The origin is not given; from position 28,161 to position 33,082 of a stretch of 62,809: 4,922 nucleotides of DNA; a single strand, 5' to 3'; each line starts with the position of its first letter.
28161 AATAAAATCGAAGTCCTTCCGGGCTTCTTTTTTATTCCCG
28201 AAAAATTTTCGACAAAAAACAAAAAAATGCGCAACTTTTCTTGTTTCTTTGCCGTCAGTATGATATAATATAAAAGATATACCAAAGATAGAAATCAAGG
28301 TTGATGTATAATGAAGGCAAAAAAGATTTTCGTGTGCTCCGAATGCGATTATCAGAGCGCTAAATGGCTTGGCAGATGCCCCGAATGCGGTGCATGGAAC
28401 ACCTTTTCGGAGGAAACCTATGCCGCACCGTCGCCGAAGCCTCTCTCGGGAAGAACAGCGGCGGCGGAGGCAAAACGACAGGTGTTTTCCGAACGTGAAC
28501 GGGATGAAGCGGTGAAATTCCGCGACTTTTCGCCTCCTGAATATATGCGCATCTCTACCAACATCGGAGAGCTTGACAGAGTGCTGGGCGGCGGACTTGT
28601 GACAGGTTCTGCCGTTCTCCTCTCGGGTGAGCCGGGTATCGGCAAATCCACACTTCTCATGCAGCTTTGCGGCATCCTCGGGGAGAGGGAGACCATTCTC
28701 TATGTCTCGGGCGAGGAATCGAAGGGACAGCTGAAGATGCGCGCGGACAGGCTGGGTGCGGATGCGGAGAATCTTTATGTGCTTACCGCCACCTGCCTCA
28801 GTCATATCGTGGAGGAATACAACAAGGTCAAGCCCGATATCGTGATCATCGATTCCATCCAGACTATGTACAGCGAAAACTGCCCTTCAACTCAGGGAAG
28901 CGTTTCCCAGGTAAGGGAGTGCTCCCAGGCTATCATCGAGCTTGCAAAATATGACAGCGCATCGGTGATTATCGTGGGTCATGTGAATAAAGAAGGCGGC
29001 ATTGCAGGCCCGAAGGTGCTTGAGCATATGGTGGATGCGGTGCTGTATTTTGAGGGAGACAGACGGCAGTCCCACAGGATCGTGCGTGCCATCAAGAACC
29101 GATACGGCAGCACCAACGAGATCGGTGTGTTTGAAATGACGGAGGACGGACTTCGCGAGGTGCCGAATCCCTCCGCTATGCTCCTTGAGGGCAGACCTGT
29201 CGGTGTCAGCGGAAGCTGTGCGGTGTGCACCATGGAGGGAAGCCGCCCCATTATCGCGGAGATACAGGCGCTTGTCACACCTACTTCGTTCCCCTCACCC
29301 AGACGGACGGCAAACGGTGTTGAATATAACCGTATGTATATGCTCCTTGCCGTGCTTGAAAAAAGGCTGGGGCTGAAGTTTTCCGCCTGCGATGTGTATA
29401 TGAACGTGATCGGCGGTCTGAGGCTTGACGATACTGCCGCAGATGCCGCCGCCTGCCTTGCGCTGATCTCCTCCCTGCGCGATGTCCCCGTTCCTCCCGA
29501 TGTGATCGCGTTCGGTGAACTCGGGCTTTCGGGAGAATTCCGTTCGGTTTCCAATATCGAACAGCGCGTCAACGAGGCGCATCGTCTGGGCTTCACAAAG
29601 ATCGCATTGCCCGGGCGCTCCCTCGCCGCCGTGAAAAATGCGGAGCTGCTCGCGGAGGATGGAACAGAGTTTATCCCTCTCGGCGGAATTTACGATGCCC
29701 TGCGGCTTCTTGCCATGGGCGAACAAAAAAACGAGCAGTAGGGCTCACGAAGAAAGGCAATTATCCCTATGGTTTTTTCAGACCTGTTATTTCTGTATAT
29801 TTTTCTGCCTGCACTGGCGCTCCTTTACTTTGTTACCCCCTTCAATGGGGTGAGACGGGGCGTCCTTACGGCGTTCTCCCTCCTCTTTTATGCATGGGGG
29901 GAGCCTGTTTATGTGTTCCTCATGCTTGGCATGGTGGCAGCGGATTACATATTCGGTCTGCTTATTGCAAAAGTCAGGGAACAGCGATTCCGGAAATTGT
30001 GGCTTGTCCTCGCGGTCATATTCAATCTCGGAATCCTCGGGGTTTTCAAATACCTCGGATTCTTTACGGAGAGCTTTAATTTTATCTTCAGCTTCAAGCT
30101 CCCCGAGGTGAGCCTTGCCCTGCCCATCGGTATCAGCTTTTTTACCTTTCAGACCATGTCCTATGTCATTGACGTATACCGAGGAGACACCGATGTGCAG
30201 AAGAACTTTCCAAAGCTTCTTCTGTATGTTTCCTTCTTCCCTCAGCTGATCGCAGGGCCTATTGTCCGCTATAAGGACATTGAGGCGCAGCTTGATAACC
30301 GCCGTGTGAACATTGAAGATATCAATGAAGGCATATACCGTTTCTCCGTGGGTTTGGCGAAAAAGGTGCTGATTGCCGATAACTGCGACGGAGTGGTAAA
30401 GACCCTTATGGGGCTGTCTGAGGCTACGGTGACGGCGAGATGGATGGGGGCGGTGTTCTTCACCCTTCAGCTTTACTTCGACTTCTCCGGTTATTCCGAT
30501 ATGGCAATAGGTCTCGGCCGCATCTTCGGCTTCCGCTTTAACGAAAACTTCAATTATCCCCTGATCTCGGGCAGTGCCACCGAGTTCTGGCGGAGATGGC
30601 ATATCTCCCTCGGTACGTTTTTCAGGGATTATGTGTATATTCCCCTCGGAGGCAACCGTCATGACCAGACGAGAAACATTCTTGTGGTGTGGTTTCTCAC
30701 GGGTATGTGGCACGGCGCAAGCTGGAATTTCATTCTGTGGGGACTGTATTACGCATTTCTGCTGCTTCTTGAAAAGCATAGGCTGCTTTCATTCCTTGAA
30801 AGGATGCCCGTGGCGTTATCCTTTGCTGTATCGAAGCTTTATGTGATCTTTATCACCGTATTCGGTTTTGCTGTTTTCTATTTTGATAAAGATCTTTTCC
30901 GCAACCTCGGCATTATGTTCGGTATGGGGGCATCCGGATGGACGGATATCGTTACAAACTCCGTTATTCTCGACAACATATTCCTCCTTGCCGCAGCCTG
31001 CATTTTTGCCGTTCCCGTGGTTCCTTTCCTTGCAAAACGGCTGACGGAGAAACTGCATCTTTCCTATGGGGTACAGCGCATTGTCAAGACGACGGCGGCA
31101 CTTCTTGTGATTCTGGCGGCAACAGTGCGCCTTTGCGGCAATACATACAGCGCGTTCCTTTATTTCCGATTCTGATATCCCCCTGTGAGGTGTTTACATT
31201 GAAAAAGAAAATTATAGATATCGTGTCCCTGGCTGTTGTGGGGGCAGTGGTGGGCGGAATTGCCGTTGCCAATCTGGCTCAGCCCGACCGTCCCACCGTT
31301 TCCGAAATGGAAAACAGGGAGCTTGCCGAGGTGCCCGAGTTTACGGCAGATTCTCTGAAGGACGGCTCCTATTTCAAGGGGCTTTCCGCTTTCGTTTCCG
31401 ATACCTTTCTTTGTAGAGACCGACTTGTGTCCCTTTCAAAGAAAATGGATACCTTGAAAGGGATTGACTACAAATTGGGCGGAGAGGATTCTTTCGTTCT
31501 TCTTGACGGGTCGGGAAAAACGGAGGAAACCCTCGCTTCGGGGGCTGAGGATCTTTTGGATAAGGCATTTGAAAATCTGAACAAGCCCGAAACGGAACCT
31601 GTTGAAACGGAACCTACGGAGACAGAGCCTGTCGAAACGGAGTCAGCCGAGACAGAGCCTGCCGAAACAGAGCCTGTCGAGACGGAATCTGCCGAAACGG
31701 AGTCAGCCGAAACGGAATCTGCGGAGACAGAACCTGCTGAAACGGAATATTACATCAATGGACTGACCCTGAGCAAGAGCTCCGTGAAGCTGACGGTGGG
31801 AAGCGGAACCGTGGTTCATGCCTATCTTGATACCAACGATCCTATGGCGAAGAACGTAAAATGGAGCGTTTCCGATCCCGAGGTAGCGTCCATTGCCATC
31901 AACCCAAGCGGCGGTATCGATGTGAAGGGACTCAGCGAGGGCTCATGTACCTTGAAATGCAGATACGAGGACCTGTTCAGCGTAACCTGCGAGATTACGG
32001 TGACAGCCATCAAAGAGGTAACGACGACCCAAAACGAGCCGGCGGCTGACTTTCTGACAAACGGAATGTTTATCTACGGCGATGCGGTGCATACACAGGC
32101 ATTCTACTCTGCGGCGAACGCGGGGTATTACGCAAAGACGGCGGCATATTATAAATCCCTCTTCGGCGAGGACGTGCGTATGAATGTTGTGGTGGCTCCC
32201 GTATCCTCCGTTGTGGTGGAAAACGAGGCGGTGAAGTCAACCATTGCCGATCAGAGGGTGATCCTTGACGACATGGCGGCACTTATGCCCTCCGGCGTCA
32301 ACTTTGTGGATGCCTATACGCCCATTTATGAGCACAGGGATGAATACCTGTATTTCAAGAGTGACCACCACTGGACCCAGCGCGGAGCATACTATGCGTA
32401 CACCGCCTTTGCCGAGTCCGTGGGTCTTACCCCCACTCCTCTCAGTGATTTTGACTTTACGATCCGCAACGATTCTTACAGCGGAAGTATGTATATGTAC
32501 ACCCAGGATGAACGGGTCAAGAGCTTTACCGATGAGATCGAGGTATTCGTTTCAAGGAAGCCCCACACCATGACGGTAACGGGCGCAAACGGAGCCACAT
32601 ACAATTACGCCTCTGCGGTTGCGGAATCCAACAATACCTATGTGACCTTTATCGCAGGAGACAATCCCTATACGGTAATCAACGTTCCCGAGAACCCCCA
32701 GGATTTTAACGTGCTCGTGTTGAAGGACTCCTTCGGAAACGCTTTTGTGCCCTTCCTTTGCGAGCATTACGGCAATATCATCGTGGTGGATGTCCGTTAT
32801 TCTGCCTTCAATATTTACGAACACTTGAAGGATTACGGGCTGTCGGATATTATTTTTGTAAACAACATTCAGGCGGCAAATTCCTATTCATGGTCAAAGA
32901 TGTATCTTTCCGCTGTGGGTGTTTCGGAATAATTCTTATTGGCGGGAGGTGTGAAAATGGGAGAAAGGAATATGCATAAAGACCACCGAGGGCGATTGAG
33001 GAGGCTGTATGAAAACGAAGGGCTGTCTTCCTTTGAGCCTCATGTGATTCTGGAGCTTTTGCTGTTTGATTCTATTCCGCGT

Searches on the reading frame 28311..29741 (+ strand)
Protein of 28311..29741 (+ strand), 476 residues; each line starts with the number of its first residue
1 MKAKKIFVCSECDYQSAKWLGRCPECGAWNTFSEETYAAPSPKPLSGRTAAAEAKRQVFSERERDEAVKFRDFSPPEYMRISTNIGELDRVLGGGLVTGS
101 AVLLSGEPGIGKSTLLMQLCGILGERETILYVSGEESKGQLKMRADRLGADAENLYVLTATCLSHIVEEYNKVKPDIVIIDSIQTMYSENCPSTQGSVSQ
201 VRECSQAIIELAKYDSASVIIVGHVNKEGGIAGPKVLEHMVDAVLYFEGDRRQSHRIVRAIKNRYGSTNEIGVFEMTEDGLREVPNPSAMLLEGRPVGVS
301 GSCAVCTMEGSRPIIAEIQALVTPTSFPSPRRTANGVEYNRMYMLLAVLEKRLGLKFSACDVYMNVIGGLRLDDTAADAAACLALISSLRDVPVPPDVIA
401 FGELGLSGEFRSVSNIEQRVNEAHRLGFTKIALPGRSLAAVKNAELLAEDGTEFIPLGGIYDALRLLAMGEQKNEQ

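Call 104: search_protein_families(library=pfam, proteins=[window:28311-29741:+], max_evalue=0.00001)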
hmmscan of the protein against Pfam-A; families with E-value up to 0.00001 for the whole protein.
window:28311-29741:+ (476 aa): 5 families
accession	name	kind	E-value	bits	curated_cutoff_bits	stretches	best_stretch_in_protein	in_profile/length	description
PF06745.19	ATPase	-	5.2e-18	65.7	26.6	1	82-155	2-77/231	KaiC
PF13481.12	AAA_25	-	5.4e-14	52.7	27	1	85-229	19-194/195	AAA domain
PF18073.7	Zn_ribbon_LapB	-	1.1e-11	44.7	25.7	1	7-34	1-28/28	Rubredoxin metal binding domain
PF03796.21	DnaB_C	-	1.3e-07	31.8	27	0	81-145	2-67/255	DnaB-like helicase C terminal domain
PF00004.35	AAA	-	3.9e-06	27.8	21.2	1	102-228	1-111/131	ATPase family associated with various cellular activities (AAA)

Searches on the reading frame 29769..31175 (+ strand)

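Call 104: search_protein_families(library=pfam, proteins=[window:29769-31175:+], max_evalue=0.00001)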
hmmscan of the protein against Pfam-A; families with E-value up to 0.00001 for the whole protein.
window:29769-31175:+ (468 aa): 1 family
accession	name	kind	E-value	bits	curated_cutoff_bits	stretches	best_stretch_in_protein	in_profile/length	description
PF03062.24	MBOAT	-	6.5e-29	101.7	27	1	146-336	80-295/337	MBOAT, membrane-bound O-acyltransferase family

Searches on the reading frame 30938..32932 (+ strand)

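Call 104: search_protein_families(library=pfam, proteins=[window:30938-32932:+], max_evalue=0.00001)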
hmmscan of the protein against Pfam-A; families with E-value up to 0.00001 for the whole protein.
window:30938-32932:+ (664 aa): 2 families
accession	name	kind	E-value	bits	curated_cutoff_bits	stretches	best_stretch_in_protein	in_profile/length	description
PF14286.12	DHHW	-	8.8e-50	170.5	25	2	363-617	123-385/385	DHHW protein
PF16822.11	ALGX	-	3.5e-07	30.6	26.5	1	408-499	39-134/268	SGNH hydrolase-like domain, acetyltransferase AlgX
